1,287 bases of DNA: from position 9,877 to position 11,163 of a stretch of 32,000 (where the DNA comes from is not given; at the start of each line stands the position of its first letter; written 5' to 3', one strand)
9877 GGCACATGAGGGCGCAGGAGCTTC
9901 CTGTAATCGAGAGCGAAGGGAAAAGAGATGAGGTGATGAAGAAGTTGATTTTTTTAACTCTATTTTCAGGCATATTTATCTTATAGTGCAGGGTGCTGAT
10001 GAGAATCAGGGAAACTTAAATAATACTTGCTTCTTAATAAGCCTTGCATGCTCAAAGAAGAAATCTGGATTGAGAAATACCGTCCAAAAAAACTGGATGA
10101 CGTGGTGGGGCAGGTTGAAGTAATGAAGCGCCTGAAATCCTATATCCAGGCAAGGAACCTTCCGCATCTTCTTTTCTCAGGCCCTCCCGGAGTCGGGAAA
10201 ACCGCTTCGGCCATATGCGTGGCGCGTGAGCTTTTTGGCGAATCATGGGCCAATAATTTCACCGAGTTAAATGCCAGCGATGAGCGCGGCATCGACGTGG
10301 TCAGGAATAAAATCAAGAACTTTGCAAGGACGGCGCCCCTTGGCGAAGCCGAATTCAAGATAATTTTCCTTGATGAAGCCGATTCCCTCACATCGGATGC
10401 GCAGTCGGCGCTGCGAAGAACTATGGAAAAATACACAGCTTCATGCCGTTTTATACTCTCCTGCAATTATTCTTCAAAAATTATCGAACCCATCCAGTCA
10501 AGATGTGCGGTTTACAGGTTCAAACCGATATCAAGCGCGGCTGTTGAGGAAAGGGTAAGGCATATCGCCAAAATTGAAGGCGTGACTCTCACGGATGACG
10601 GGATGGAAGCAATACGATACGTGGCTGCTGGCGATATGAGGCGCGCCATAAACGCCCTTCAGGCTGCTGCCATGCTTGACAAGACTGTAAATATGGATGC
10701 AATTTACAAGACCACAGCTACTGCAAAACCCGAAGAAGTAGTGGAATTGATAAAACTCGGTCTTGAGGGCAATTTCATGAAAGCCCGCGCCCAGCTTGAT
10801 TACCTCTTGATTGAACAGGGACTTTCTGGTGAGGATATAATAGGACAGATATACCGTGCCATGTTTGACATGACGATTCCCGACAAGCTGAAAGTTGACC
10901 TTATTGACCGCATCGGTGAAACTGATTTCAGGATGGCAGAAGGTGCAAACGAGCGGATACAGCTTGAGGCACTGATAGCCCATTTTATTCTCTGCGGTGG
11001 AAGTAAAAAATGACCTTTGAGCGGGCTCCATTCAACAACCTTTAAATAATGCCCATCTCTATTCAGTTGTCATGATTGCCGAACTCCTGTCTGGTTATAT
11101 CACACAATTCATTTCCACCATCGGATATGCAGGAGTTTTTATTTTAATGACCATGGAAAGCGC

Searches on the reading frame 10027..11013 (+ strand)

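Call 31: search_protein_families(library=pfam, proteins=[window:10027-11013:+])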
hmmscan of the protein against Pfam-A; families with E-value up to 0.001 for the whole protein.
window:10027-11013:+ (328 aa): 13 families
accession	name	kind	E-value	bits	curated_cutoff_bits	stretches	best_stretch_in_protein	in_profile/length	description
PF08542.16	Rep_fac_C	-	5.7e-25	88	23.6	1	234-318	2-87/88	Replication factor C C-terminal domain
PF00004.35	AAA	-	1.9e-17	64.4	21.2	1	48-165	1-128/131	ATPase family associated with various cellular activities (AAA)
PF13177.12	DNA_pol3_delta2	-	1.2e-12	48.6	27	1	88-168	82-160/161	DNA polymerase III, delta subunit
PF05496.18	RuvB_N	-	4.3e-10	40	27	1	19-136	2-111/159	Holliday junction DNA helicase RuvB P-loop domain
PF03215.21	Rad17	-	3e-06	27.7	23.8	1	11-72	6-72/186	Rad17 P-loop domain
PF21960.2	RCF1-5-like_lid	-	2.9e-05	24.4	27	1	178-216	4-43/43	RCF1/5-like, AAA+ ATPase lid domain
PF25361.1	AAA_lid_RFC1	-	3.9e-05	23.5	34.9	1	172-225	3-56/59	RFC1-like, AAA+ ATPase lid domain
PF01078.27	Mg_chelatase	-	0.0001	22.2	20.3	0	23-66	2-43/207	Magnesium chelatase, subunit ChlI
PF13173.12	AAA_14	-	0.00018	21.9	27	1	48-166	5-121/129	AAA domain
PF07726.17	AAA_3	-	0.00018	21.8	27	0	47-137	1-90/131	ATPase family associated with various cellular activities (AAA)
PF16193.11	AAA_assoc_2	-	0.00019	22.1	34.3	1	185-221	4-40/81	AAA C-terminal domain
PF13191.12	AAA_16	-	0.00054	20.9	32.6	0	27-72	3-51/167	AAA ATPase domain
PF06068.19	TIP49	-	0.00076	19.2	23.8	0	37-85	40-87/347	TIP49 P-loop domain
